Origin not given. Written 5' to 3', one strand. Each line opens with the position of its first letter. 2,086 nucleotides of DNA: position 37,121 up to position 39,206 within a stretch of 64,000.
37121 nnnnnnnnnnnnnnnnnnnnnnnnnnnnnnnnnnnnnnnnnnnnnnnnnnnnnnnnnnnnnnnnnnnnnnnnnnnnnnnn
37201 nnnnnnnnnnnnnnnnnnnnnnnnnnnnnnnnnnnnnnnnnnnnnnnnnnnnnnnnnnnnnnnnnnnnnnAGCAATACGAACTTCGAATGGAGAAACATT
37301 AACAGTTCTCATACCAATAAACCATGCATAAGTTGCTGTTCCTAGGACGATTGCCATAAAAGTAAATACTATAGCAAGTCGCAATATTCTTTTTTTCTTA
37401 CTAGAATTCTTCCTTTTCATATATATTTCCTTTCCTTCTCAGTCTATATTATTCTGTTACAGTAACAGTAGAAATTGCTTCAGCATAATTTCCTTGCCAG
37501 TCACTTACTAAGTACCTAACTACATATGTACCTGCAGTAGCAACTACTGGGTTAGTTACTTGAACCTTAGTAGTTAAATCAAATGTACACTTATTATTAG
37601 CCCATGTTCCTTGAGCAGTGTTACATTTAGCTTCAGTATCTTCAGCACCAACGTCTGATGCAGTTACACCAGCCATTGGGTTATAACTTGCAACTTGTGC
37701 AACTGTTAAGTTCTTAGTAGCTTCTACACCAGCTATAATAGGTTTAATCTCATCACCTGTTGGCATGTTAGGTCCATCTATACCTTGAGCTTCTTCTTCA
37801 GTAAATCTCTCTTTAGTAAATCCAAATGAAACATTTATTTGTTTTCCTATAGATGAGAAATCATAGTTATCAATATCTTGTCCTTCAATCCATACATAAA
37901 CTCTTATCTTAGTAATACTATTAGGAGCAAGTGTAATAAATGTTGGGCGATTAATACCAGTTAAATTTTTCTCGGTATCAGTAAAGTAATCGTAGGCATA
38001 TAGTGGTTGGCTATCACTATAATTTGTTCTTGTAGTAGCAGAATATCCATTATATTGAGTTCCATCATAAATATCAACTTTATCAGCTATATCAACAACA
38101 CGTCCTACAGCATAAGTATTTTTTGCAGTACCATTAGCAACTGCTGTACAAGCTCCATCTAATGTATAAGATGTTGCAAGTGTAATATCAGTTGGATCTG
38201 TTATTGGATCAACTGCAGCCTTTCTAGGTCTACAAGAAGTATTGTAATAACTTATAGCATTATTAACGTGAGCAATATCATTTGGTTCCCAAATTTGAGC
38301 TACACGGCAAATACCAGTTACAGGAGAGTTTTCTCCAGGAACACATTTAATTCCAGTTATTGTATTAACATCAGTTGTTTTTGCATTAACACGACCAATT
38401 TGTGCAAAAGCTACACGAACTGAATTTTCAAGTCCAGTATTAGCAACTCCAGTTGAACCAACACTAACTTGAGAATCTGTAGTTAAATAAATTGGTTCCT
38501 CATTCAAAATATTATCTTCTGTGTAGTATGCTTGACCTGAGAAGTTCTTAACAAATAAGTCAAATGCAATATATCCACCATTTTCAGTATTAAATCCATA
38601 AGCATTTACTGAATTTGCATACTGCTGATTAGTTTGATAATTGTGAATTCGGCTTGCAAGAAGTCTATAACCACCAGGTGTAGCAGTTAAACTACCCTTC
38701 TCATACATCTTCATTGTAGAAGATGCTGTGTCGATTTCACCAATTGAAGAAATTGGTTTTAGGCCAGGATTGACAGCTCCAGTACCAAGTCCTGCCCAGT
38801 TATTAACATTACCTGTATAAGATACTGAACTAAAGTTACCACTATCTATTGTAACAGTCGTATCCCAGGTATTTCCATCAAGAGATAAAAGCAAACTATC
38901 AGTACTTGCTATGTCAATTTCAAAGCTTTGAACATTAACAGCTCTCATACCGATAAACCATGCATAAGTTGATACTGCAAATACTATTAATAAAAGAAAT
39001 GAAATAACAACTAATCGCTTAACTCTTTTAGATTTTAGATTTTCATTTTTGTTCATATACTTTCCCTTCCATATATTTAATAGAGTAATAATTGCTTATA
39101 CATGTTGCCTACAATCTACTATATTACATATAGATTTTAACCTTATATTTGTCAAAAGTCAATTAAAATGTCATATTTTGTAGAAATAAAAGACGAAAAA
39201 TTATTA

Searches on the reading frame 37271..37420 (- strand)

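Call 52: search_protein_families(library=ncbifam, proteins=[window:37271-37420:-], max_evalue=10)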
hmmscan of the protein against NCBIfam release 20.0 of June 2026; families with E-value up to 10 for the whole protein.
window:37271-37420:- (50 aa): 2 families
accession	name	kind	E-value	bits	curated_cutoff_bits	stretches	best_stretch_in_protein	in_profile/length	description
NF004431.0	PRK05771.2-5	equivalog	0.09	11.2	851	1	3-45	347-388/649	V-type ATP synthase subunit I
NF047981.1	RC1041_fam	subfamily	0.12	12.2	90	1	2-34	13-41/57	RC1041 family protein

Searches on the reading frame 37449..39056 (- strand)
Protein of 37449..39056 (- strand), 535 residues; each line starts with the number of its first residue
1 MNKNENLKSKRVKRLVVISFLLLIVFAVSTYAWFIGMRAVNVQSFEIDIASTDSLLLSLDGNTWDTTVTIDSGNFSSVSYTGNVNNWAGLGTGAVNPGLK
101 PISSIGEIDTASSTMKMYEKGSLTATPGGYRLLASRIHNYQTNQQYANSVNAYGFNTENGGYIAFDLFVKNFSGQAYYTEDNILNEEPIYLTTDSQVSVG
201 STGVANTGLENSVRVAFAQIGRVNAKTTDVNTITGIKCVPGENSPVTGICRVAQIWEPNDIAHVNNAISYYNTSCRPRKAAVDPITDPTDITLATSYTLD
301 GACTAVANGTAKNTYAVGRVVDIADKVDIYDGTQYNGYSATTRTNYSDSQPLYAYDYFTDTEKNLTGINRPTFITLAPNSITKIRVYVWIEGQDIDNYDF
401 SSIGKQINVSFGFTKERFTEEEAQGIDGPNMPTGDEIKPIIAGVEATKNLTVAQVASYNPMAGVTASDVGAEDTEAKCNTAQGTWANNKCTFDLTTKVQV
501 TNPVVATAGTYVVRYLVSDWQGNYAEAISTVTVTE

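Call 3: search_protein_families(library=pfam, proteins=[window:37449-39056:-], max_evalue=0.01)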
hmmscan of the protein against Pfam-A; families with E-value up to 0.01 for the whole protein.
window:37449-39056:- (535 aa): 1 family
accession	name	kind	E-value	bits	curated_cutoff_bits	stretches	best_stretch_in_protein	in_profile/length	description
PF16403.11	Bact_surface_Ig-like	-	0.00079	19.9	27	1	486-533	24-71/71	Bacterial surface protein, Ig-like domain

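Call 4: search_protein_families(library=ncbifam, proteins=[window:37449-39056:-], max_evalue=0.01)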
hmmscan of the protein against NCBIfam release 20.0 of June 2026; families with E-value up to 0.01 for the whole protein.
window:37449-39056:- (535 aa): 0 families

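Call 66: search_solved_structures(query=window:37449-39056:-, max_evalue=10)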
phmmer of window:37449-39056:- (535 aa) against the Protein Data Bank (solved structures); distinct sequences matched with E-value up to 10: 5.
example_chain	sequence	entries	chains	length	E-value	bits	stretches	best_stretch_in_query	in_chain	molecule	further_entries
2kpn_A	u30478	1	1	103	0.0089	18.2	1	488-533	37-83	Bacillolysin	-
2io4_A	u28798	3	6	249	0.68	12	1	276-387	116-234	DNA polymerase sliding clamp B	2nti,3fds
2ix2_A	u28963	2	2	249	0.68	12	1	276-387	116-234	DNA POLYMERASE SLIDING CLAMP B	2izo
2hii_A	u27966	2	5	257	0.73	11.9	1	276-387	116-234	PCNA1 (SSO0397)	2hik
7rpo_A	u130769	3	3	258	0.74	11.9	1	276-387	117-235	DNA polymerase sliding clamp 1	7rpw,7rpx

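Call 67: search_protein_families(library=phrogs, proteins=[window:37449-39056:-], max_evalue=0.01)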
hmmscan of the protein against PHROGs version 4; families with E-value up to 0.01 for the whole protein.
window:37449-39056:- (535 aa): 0 families
